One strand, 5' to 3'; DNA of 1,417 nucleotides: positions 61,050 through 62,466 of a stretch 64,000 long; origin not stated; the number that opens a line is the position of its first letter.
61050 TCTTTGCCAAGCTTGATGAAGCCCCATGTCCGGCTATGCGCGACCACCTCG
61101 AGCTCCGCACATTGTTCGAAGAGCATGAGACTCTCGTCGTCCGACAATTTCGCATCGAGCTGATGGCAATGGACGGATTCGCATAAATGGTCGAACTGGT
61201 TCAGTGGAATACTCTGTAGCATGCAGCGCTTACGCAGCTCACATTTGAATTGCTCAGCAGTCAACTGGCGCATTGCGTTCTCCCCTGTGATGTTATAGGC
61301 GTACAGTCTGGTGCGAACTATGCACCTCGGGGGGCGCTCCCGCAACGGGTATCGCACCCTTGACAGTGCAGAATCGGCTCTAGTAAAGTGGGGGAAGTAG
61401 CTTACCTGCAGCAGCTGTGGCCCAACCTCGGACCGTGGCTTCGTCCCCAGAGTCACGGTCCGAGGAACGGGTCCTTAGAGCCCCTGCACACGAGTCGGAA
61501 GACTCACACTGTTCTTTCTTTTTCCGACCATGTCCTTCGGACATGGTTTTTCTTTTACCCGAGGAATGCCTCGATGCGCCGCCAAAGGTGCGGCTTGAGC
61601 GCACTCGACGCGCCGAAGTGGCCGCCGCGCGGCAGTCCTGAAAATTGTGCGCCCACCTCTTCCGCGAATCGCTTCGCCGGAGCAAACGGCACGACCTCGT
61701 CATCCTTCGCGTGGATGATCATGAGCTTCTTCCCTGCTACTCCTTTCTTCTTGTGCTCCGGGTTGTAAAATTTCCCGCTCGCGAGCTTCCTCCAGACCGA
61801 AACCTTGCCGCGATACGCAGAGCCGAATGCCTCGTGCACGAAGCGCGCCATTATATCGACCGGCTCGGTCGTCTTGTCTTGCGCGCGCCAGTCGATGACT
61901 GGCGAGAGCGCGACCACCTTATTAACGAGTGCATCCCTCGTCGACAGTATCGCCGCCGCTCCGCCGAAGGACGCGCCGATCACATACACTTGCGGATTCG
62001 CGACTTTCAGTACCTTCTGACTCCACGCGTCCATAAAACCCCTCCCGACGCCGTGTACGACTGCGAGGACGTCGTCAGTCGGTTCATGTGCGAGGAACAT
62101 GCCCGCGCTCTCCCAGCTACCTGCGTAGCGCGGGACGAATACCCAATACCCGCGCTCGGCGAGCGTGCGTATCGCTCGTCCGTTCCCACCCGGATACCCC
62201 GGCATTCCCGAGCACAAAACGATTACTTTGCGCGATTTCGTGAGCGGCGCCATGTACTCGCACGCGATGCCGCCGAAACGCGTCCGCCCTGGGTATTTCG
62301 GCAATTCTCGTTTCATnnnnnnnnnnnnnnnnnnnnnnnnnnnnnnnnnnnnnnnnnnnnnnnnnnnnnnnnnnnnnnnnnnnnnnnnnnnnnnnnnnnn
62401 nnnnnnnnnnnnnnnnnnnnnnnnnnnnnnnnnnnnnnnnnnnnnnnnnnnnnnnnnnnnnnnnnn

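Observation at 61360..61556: Candidate orphan structured sRNA with its own promoter and intrinsic terminator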

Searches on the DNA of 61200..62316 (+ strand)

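Call 4: search_rna_families(source=window, start=61200, end=61700, threshold=evalue, max_evalue=10, show_alignments=3)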
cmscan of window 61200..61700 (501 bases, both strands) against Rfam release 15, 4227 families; matches with E-value up to 10: 2.
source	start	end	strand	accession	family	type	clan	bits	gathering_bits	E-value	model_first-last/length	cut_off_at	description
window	61407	61488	-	RF03878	mir-B6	Gene; miRNA;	-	19.5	89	5.3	1-83/83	no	mir-B6 microRNA precursor family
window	61429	61462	+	RF03667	MIR1031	Gene; miRNA;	-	11.3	100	4.5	1-183/183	no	MIR1031 microRNA precursor family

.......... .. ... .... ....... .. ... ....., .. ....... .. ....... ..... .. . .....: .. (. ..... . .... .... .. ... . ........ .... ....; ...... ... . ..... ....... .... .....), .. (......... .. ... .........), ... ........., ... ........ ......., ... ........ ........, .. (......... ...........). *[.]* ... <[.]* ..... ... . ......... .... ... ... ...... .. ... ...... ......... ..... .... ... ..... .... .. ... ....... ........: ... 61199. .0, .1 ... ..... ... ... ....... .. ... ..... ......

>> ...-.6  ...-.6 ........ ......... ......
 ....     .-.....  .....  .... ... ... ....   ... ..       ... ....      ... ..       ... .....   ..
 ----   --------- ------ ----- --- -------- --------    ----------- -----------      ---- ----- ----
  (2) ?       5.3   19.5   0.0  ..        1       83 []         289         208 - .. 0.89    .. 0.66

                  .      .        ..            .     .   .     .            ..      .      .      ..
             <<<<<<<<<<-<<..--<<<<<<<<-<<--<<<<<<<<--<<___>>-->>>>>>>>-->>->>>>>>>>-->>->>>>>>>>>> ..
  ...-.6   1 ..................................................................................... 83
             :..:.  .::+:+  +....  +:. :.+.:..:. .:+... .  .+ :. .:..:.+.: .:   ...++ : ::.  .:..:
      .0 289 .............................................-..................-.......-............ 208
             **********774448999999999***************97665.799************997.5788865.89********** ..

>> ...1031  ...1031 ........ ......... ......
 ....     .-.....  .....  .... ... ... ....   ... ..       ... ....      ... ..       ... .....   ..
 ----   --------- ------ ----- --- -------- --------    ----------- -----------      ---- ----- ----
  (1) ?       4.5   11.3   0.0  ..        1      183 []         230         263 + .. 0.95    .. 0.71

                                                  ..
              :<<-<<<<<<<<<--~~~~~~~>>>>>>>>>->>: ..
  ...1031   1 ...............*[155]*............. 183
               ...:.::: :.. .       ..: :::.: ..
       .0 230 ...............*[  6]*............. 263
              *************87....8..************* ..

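Call 58: build_rna_model(alignment_id=A6, structure=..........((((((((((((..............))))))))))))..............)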
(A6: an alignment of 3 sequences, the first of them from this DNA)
Model R1 built from alignment A6 (3 sequences, 62 columns); structure: as given.
model positions 62; base pairs 12; branch points 0; effective number of sequences 3; information 0.759 bits per position. Calibrated on 0.2 Mb of random sequence (short: E-values are rough).
structure used (alignment columns):
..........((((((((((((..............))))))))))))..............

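Call 59: search_with_rna_model(model_id=R1, sources=[window, L001, L002, L003, L004, L005, L006, L007, L008, L009, L010, L011, L012, L013, L014, L015, L016, L017, L018, L019, L020, L021, L022, L023, L024, L025, L026, L027, L028, L029, L030, L031, L032, L033, L034, L035, L036, L037, L038, L039, L040, L041, L042, L043, L044, L045, L046, L047, L048, L049, L050, L051, L052, L053, L056, L057, L058, L062, L063, L064, L066, L067, L070, L074, L076, L078, L081, L084, L085, L089, L090, L091, L092, L093, L095], max_evalue=10, show_alignments=6)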
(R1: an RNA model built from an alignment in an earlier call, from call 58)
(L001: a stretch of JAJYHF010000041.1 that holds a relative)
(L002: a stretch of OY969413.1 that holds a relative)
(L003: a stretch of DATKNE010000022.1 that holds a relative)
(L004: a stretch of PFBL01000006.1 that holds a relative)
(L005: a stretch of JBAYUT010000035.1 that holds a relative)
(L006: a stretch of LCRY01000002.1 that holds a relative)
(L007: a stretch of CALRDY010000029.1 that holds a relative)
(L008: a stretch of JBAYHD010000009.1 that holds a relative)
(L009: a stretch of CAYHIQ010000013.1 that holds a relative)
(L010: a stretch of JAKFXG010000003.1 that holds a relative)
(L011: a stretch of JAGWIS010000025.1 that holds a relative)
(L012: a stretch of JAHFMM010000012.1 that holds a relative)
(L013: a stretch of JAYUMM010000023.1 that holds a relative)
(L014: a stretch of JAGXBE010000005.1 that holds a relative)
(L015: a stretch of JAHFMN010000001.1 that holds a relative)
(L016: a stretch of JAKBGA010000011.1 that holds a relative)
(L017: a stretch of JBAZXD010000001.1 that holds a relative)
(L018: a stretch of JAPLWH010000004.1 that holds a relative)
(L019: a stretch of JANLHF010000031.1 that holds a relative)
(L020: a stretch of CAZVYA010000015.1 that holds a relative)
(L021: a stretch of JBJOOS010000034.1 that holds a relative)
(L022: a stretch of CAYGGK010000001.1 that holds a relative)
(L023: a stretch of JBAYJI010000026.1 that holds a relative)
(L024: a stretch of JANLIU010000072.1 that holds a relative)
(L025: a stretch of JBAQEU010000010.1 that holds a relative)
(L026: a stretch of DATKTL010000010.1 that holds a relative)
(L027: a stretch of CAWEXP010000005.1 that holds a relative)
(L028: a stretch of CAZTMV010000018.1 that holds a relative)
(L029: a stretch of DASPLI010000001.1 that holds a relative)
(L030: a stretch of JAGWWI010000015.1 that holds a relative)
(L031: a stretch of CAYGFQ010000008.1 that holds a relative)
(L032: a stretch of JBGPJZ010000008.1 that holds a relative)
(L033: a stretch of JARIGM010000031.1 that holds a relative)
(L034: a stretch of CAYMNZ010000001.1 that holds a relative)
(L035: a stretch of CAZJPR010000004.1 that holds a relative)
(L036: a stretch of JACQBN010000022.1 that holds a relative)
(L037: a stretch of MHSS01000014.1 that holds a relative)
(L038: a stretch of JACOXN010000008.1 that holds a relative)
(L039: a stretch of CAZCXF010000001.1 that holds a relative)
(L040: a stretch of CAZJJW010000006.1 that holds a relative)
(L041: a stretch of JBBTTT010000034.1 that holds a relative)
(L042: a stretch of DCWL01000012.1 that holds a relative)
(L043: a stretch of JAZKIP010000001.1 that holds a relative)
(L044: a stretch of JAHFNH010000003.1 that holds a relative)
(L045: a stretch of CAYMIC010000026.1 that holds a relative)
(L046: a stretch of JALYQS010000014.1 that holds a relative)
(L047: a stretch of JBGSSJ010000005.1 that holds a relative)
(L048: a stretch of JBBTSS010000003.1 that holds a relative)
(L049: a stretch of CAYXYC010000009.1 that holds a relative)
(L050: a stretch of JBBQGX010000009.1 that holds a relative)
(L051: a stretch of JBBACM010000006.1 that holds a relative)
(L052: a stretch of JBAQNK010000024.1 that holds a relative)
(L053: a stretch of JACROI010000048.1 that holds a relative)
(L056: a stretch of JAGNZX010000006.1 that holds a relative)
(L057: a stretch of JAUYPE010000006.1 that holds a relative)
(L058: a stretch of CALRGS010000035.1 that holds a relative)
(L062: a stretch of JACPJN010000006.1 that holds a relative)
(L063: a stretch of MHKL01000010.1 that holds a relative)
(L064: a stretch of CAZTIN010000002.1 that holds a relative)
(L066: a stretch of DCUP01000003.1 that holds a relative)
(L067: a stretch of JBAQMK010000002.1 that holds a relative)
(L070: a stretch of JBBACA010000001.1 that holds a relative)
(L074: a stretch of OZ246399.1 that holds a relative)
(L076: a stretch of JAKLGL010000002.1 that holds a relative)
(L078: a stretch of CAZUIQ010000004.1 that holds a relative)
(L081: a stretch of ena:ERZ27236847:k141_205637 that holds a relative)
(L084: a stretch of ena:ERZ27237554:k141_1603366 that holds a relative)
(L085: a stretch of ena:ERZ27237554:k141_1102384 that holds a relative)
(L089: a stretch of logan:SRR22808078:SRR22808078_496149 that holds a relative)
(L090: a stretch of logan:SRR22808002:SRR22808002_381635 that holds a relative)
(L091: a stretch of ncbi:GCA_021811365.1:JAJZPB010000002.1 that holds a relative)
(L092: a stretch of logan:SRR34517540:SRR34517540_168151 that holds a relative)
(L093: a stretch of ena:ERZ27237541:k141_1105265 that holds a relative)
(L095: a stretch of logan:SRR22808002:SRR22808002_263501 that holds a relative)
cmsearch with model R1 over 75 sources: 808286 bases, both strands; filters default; matches with E-value up to 10: 11.
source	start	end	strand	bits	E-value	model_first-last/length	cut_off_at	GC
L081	4863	4924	-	71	1.1e-12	1-62/62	no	0.77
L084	4085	4146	-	69.5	2.4e-12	1-62/62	no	0.74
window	61417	61478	+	69.2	2.8e-12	1-62/62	no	0.66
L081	4877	4915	+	23.8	0.039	11-49/62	no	0.74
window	61415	61474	-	20.3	0.23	1-62/62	no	0.68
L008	1776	1856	+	19.9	0.28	1-62/62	no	0.7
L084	4099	4143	+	19.2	0.4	11-55/62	no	0.78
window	55549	55602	+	17.5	0.97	1-62/62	no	0.69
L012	11235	11288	-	17.3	1.1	1-62/62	no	0.65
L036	2329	2400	+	14.8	3.9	1-62/62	no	0.68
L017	5324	5345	-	13.1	9.4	19-40/62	no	0.77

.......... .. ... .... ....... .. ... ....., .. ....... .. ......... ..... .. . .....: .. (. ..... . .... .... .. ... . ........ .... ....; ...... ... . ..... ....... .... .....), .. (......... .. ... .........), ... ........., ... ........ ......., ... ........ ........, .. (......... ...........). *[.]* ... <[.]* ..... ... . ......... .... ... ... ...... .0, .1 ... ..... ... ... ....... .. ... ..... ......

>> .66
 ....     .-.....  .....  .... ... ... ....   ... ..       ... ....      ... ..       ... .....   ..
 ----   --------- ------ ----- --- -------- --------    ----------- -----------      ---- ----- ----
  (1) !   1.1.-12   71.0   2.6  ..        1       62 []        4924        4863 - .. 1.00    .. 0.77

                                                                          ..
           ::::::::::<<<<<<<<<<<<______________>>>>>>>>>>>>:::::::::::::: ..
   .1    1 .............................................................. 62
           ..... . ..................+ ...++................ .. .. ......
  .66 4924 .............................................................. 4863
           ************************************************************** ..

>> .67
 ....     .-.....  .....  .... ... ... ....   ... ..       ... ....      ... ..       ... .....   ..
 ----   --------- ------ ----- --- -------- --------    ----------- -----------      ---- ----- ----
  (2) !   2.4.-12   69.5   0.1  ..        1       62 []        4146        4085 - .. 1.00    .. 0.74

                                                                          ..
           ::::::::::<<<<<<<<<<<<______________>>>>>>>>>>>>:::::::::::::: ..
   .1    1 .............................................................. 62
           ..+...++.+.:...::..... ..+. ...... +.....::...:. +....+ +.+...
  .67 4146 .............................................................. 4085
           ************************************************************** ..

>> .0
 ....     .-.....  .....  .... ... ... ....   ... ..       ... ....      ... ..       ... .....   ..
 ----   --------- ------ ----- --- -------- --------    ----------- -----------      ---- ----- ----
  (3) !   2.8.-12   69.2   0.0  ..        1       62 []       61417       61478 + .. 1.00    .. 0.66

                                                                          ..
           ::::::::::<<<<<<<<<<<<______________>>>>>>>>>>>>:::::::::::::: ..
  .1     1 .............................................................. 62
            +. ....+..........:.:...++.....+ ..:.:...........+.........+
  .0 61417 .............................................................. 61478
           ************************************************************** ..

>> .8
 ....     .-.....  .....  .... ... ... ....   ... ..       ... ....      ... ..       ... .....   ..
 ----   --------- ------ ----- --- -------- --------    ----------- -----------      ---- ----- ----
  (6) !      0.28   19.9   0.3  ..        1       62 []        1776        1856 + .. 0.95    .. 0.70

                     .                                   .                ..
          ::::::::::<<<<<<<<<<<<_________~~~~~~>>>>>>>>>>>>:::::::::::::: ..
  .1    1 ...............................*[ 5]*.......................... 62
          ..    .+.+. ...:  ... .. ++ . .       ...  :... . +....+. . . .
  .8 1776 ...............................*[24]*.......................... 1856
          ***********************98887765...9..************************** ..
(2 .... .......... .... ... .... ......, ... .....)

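Call 79: search_dna_similar(query=window:61277-61560:+, collection=phages, mode=distant, max_evalue=0.01, max_rows=5)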
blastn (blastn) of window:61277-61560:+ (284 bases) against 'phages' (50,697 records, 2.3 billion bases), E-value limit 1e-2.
No match.

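Call 80: search_dna_similar(query=window:61277-61560:+, collection=plasmids, mode=distant, max_evalue=0.01, max_rows=5)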
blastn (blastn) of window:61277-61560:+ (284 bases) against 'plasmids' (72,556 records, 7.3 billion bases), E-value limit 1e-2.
No match.

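Call 86: search_rna_families(sources=[L081, L084, L085, L093], threshold=evalue, max_evalue=1)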
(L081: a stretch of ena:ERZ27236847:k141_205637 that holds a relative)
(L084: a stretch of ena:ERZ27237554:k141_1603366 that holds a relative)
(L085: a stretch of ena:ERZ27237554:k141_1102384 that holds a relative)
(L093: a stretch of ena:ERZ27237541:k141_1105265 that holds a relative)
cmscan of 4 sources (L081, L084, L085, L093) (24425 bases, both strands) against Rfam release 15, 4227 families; matches with E-value up to 1: 1.
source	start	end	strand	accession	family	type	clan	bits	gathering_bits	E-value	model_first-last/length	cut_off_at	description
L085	2336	2400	-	RF01670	P17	Gene; sRNA;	-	20.4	45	0.29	1-282/282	no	Pseudomonas sRNA P17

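Call 87: search_with_rna_model(model_id=R1, source=L085, start=4786, end=5068, filters=off, max_evalue=10, show_alignments=3)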
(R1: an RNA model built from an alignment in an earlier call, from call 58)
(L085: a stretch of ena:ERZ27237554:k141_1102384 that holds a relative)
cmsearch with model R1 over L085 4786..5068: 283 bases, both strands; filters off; matches with E-value up to 10: 13.
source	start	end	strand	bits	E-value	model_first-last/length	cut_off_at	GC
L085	4917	4947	-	3.4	0.49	1-62/62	no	0.61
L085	4794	4814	+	3.2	0.53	1-62/62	no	0.71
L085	4786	4808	-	1.6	1.2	1-62/62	no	0.74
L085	4855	4916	-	1.6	1.2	1-62/62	no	0.73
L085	4962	4985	-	0.9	1.7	1-62/62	no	0.75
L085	4965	4997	+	0.9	1.8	1-62/62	no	0.76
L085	5013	5030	-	0.8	1.9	1-62/62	no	0.67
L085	5024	5040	+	-0.2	3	1-62/62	no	0.65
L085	4828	4851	-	-0.2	3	1-62/62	no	0.71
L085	4849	4887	+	-0.4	3.4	1-62/62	no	0.74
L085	5031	5044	-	-1.6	6.4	1-62/62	no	0.57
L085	5006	5023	+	-1.9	7.3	1-62/62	no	0.5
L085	4908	4935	+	-2.4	9.5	1-62/62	no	0.68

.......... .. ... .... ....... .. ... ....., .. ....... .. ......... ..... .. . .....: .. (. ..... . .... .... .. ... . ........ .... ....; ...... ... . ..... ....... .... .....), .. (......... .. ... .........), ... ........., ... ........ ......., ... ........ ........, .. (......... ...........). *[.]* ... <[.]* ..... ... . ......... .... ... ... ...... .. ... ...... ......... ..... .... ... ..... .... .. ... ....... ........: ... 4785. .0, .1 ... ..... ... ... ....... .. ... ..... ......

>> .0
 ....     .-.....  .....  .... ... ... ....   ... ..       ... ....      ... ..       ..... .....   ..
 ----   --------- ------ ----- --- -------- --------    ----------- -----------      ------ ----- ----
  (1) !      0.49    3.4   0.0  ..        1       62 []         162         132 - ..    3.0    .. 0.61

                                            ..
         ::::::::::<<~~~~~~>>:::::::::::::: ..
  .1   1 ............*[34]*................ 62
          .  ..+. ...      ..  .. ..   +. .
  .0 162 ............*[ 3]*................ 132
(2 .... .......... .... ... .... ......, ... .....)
